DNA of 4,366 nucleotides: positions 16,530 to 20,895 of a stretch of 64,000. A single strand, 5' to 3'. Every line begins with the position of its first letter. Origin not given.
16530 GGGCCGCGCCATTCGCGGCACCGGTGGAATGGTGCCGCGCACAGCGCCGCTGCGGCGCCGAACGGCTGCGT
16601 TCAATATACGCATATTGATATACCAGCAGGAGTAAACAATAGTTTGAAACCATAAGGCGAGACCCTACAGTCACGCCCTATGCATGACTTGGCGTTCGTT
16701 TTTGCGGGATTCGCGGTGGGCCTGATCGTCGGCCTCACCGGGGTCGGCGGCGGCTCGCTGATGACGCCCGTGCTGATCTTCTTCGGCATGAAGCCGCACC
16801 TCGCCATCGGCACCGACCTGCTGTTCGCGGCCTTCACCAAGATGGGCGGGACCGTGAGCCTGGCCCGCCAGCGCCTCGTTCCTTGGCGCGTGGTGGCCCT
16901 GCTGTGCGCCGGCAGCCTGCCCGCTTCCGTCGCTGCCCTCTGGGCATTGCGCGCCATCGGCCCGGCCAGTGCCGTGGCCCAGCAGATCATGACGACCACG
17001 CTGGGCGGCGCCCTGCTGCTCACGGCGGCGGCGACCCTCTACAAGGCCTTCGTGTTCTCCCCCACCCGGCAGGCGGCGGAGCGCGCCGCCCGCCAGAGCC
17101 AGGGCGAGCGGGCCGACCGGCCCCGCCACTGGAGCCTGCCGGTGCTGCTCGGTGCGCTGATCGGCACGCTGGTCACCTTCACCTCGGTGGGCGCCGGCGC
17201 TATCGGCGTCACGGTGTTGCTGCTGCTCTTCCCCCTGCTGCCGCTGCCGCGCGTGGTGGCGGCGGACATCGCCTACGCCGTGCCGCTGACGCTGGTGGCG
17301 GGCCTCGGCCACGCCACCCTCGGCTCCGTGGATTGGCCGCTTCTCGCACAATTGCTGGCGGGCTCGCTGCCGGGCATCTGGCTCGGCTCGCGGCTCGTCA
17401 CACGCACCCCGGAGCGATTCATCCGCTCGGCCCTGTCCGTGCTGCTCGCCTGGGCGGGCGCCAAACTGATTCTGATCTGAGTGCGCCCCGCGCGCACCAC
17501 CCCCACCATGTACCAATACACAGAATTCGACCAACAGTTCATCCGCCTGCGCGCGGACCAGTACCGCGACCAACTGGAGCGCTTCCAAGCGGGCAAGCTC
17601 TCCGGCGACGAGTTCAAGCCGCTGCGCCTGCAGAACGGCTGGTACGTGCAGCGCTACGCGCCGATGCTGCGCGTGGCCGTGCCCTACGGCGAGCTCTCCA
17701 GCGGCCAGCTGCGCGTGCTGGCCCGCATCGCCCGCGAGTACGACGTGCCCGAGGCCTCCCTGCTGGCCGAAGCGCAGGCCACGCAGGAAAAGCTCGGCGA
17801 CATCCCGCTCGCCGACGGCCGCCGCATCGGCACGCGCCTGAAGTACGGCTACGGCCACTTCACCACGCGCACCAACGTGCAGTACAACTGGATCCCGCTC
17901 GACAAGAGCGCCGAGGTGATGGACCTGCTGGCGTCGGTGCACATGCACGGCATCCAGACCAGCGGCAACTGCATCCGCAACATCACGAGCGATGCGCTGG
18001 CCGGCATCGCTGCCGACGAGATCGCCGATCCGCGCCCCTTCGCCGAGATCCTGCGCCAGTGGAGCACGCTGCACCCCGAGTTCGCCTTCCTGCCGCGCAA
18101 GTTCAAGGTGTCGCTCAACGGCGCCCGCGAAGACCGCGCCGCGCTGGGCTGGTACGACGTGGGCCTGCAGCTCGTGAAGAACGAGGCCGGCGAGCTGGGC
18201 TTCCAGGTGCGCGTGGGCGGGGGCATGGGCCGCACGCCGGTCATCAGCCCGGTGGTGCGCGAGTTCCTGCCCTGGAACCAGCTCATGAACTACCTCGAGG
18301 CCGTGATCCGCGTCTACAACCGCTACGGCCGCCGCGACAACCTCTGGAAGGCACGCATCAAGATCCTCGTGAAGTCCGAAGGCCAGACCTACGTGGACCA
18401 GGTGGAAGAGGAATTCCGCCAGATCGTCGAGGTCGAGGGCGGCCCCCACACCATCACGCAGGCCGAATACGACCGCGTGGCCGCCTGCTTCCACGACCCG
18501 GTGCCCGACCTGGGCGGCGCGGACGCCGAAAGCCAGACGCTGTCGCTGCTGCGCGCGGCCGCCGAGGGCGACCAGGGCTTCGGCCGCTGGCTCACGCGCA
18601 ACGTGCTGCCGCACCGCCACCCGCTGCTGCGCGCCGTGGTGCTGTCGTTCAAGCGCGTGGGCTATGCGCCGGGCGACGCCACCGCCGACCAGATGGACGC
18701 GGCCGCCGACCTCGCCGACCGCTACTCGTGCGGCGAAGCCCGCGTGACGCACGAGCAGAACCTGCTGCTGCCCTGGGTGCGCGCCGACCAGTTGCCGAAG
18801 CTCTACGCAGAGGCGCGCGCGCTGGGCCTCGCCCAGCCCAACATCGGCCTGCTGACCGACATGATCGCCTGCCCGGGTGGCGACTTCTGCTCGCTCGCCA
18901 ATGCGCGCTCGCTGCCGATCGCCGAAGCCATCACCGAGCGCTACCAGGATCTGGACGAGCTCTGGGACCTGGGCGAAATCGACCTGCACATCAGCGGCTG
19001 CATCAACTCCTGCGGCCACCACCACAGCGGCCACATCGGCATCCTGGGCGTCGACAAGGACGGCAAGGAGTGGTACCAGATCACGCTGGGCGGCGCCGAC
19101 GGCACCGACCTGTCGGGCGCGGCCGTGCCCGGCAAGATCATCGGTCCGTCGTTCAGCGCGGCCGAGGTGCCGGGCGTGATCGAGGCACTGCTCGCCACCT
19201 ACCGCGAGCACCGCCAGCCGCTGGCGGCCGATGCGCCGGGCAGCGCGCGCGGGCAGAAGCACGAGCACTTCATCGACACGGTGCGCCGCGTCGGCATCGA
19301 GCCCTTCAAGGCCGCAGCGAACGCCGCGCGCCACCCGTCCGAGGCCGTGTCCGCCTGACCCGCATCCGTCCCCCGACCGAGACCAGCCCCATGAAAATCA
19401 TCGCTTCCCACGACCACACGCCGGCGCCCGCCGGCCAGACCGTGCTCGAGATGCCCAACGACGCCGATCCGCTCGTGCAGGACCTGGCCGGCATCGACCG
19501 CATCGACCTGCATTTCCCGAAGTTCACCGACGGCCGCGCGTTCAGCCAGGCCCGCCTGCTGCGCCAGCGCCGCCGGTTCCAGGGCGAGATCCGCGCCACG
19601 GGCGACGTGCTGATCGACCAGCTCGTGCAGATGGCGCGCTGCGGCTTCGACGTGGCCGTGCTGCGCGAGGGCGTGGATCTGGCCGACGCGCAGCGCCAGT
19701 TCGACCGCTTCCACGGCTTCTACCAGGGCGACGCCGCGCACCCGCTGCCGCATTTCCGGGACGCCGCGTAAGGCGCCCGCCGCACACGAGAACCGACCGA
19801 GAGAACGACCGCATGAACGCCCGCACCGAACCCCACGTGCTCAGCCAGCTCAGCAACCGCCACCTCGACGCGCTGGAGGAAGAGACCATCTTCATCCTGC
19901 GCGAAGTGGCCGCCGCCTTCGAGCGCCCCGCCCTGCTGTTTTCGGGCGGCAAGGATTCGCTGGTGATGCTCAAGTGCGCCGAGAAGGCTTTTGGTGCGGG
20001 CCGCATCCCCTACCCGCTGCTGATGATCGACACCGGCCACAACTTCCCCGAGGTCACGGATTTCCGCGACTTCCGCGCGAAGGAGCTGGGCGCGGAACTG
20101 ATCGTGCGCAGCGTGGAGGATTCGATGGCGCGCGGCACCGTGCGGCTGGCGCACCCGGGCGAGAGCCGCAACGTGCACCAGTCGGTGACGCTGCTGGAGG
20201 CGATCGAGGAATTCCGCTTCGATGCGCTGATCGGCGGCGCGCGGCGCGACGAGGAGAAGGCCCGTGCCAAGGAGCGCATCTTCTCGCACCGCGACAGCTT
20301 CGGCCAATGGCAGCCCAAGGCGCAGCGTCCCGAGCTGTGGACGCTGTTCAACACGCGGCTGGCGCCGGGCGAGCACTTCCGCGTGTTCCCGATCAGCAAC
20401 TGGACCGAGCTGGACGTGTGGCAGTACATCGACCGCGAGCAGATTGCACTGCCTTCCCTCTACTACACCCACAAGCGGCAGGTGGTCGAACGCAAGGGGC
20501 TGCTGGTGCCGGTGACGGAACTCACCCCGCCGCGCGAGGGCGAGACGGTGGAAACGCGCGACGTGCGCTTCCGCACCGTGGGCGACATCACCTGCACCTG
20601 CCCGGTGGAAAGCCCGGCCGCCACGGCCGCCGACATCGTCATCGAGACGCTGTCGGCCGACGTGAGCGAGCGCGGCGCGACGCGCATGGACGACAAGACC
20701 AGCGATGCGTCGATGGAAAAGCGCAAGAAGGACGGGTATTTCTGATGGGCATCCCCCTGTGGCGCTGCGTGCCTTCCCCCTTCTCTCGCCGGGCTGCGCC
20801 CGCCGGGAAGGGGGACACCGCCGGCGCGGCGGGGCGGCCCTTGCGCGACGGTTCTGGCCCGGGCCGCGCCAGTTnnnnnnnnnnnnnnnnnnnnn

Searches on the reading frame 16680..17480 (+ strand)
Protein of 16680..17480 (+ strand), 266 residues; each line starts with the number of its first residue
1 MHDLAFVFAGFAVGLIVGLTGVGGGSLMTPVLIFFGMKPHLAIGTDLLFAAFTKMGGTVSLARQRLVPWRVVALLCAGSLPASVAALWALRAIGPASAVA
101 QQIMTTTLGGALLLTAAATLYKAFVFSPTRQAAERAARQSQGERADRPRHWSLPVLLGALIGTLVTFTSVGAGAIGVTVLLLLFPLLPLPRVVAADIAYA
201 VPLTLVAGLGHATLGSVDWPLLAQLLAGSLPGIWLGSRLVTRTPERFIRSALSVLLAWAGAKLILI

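Call 24: search_protein_families(library=ncbifam, proteins=[window:16680-17480:+], max_evalue=0.00001)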
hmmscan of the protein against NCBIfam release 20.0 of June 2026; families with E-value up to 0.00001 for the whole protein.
window:16680-17480:+ (266 aa): 0 families

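Call 68: search_protein_families(library=pfam, proteins=[window:16680-17480:+], max_evalue=0.001)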
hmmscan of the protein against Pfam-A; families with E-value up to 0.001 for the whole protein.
window:16680-17480:+ (266 aa): 1 family
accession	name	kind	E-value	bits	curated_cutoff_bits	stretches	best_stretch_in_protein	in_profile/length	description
PF01925.25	TauE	-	9.1e-47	160.1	32.6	1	7-263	2-237/237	Sulfite exporter TauE/SafE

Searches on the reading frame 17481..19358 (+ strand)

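Call 24: search_protein_families(library=ncbifam, proteins=[window:17481-19358:+], max_evalue=0.00001)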
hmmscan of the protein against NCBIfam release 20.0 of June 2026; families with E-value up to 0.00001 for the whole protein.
window:17481-19358:+ (625 aa): 7 families
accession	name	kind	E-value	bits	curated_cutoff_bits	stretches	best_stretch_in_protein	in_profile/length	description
NF007126.0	PRK09567.1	equivalog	7.9e-55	186.1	523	2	395-579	381-565/595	NirA family protein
NF007125.0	PRK09566.1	equivalog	1.4e-50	172.2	594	2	125-329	98-299/513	ferredoxin--nitrite reductase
TIGR02435.1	CobG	equivalog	3.2e-36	125.1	234.8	1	118-525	42-385/388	precorrin-3B synthase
NF010029.0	PRK13504.1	equivalog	2.9e-26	91.9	457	2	202-313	213-332/575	NADPH-dependent assimilatory sulfite reductase hemoprotein subunit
TIGR02042.1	sir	equivalog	2.1e-18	65.7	731.5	1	202-313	221-340/581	sulfite reductase, ferredoxin dependent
TIGR02041.1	CysI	equivalog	1.9e-16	59.6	756.55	1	415-579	367-526/541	assimilatory sulfite reductase (NADPH) hemoprotein subunit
TIGR02374.1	nitri_red_nirB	equivalog_domain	5.7e-13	48.2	578.35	1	398-581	569-742/794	nitrite reductase large subunit NirB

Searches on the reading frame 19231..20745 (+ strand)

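Call 24: search_protein_families(library=ncbifam, proteins=[window:19231-20745:+], max_evalue=0.00001)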
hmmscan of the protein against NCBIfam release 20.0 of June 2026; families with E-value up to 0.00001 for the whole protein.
window:19231-20745:+ (504 aa): 12 families
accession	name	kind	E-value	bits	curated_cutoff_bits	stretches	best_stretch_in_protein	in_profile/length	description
NF003587.0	PRK05253.1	subfamily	7.8e-136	452.2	195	1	207-504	4-301/301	sulfate adenylyltransferase subunit CysD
NF009214.0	PRK12563.1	equivalog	2.8e-135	450.8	413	1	206-504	18-317/317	sulfate adenylyltransferase subunit CysD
TIGR02039.1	CysD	subfamily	5.3e-116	387.3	396.6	1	212-504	1-294/294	sulfate adenylyltransferase, small subunit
NF010367.0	PRK13795.1-2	equivalog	6.6e-14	51.3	456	1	208-413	219-405/584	hypothetical protein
NF010366.0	PRK13795.1-1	equivalog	7.7e-13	47.5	745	1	208-412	240-432/667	hypothetical protein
NF002537.0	PRK02090.1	equivalog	6.7e-11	42.3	154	1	204-410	15-199/244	phosphoadenylyl-sulfate reductase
NF010368.0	PRK13795.1-3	equivalog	4.3e-10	38.5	588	1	206-303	222-316/635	hypothetical protein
NF006351.0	PRK08576.1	equivalog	6.9e-10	38.1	290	1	204-348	210-349/436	hypothetical protein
TIGR02057.1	PAPS_reductase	equivalog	3e-07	30.6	254.2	0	242-352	36-150/224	phosphoadenosine phosphosulfate reductase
TIGR00434.1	cysH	subfamily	4.3e-07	30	165.1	0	381-415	145-179/214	phosophoadenylyl-sulfate reductase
NF010369.0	PRK13795.1-4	equivalog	1e-06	27.3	1086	1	213-411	233-416/633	hypothetical protein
NF006327.0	PRK08557.1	equivalog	3e-06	26.3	366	0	384-412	315-343/415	hypothetical protein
